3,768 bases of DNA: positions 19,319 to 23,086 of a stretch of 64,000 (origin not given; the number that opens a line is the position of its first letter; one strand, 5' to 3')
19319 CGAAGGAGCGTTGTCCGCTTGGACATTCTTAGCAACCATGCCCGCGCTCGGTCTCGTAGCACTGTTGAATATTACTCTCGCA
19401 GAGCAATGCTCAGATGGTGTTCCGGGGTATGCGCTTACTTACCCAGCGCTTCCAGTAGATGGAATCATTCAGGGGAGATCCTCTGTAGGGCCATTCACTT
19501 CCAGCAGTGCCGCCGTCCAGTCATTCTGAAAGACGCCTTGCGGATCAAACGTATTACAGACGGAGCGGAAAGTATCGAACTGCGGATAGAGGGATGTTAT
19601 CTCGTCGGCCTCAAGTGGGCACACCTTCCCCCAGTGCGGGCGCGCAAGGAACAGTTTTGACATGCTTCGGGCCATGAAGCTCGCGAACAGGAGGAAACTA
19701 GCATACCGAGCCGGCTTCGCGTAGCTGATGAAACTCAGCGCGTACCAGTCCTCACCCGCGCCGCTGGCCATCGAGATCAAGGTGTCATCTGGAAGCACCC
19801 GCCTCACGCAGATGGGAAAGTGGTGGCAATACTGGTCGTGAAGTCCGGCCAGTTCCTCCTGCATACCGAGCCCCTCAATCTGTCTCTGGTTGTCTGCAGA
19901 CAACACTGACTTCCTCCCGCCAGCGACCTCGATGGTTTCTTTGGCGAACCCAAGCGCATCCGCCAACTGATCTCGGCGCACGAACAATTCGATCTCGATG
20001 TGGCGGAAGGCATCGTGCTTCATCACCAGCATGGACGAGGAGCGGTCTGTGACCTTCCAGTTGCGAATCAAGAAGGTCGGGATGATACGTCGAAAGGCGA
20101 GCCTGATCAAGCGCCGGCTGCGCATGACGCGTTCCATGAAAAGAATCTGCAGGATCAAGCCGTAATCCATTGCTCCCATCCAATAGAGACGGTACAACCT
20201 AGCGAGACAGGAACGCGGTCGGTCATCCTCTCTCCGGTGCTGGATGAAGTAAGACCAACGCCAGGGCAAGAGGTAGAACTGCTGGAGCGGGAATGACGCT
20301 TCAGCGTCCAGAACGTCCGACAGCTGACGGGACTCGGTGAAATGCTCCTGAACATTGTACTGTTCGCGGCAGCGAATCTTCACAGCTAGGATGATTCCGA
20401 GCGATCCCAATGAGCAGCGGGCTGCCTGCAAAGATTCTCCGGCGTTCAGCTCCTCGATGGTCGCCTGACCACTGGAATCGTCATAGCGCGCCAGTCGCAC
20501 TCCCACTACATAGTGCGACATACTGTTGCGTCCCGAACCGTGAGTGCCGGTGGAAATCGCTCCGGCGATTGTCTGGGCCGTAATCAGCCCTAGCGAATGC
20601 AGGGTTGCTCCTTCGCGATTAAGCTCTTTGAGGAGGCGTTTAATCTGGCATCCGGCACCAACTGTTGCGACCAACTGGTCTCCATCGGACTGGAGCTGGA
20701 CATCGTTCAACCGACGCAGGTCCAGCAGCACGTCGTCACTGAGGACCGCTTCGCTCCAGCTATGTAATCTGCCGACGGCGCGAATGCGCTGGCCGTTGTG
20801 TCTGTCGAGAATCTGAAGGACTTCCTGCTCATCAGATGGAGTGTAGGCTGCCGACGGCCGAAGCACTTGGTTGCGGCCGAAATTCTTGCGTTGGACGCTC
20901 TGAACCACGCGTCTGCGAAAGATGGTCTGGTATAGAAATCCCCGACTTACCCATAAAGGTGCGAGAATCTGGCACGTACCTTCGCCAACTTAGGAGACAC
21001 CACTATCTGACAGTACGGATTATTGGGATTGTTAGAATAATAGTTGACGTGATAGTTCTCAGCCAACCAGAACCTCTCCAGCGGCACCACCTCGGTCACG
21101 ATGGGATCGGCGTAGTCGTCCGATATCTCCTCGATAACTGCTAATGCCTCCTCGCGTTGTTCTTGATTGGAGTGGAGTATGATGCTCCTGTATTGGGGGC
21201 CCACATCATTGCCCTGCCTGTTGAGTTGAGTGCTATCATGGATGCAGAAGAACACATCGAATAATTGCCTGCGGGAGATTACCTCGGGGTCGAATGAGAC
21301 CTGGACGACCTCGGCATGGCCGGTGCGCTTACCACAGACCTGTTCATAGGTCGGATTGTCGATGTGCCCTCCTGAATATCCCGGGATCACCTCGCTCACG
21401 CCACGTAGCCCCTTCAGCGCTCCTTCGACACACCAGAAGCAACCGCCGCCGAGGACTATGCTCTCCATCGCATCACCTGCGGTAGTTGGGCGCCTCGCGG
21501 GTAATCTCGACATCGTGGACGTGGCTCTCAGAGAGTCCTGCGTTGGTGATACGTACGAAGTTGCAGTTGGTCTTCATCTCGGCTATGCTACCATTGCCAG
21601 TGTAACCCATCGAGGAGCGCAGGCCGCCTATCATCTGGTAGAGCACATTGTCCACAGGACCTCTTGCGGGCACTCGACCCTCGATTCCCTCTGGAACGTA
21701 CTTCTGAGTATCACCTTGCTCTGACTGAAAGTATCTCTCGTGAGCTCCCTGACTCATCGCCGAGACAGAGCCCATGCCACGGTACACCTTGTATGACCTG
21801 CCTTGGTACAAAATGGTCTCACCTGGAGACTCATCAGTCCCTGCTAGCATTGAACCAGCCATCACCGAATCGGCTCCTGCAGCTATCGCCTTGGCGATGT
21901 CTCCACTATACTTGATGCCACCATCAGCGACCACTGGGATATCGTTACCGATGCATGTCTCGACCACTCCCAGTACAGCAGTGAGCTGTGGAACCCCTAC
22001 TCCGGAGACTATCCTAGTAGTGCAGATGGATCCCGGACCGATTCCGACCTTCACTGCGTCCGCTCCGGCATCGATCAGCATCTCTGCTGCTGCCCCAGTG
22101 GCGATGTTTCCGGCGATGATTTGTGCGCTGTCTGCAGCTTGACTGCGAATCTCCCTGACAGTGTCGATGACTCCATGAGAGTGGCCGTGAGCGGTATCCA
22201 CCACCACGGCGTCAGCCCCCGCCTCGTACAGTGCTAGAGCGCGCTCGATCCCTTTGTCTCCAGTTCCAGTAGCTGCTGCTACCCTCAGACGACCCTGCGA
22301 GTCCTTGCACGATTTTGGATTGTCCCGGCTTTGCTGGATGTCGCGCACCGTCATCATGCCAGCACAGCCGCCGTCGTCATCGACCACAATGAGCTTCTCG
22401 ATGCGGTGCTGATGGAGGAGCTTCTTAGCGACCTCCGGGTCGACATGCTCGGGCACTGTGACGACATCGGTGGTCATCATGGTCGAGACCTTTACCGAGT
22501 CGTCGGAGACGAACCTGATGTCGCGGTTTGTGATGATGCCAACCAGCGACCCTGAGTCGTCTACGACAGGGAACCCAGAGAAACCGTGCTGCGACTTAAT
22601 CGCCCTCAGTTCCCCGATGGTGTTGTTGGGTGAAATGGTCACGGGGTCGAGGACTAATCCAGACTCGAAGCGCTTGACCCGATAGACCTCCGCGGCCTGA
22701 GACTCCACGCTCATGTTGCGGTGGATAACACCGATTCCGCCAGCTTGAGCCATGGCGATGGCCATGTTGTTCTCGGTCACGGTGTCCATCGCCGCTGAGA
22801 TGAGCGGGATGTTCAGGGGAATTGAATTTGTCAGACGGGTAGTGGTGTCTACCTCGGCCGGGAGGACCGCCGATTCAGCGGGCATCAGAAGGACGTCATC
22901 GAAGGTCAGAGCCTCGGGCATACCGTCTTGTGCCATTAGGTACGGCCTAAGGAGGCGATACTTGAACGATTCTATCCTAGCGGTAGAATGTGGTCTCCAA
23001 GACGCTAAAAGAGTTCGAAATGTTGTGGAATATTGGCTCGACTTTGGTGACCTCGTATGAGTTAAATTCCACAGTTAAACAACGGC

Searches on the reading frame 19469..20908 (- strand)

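Call 61: search_protein_families(library=pfam, proteins=[window:19469-20908:-], max_evalue=0.0001)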
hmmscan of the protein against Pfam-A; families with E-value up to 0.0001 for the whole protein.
window:19469-20908:- (479 aa): 2 families
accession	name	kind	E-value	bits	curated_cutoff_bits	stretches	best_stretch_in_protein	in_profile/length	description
PF01565.28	FAD_binding_4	-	1.2e-18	67.5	26.4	1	18-140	1-129/139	FAD binding domain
PF04030.19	ALO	-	1.3e-15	58.3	23.1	1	283-466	106-256/258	D-arabinono-1,4-lactone oxidase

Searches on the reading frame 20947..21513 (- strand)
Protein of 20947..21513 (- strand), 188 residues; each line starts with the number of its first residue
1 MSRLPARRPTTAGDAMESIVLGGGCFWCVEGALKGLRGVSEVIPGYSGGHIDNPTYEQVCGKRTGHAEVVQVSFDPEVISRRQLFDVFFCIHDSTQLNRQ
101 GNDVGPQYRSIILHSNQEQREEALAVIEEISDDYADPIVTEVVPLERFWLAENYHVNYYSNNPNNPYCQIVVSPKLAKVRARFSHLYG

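Call 61: search_protein_families(library=pfam, proteins=[window:20947-21513:-], max_evalue=0.0001)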
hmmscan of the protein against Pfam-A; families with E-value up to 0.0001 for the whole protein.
window:20947-21513:- (188 aa): 1 family
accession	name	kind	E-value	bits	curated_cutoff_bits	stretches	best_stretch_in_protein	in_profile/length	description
PF01625.27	PMSR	-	3.5e-59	199.9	23.7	1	19-169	2-153/153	Peptide methionine sulfoxide reductase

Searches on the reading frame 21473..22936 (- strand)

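Call 61: search_protein_families(library=pfam, proteins=[window:21473-22936:-], max_evalue=0.0001)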
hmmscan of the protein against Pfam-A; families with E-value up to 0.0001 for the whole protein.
window:21473-22936:- (487 aa): 4 families
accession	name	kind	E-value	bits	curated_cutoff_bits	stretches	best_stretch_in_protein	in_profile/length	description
PF00478.31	IMPDH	-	1.1e-157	525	25.6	1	9-474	1-345/345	IMP dehydrogenase / GMP reductase domain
PF00571.33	CBS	-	1.1e-20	74.2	24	2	97-142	8-53/57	CBS domain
PF03060.21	NMO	-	1.1e-07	32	28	1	270-375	135-236/331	Nitronate monooxygenase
PF01070.24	FMN_dh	-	2.1e-05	24.2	24.9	1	271-362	219-303/350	FMN-dependent dehydrogenase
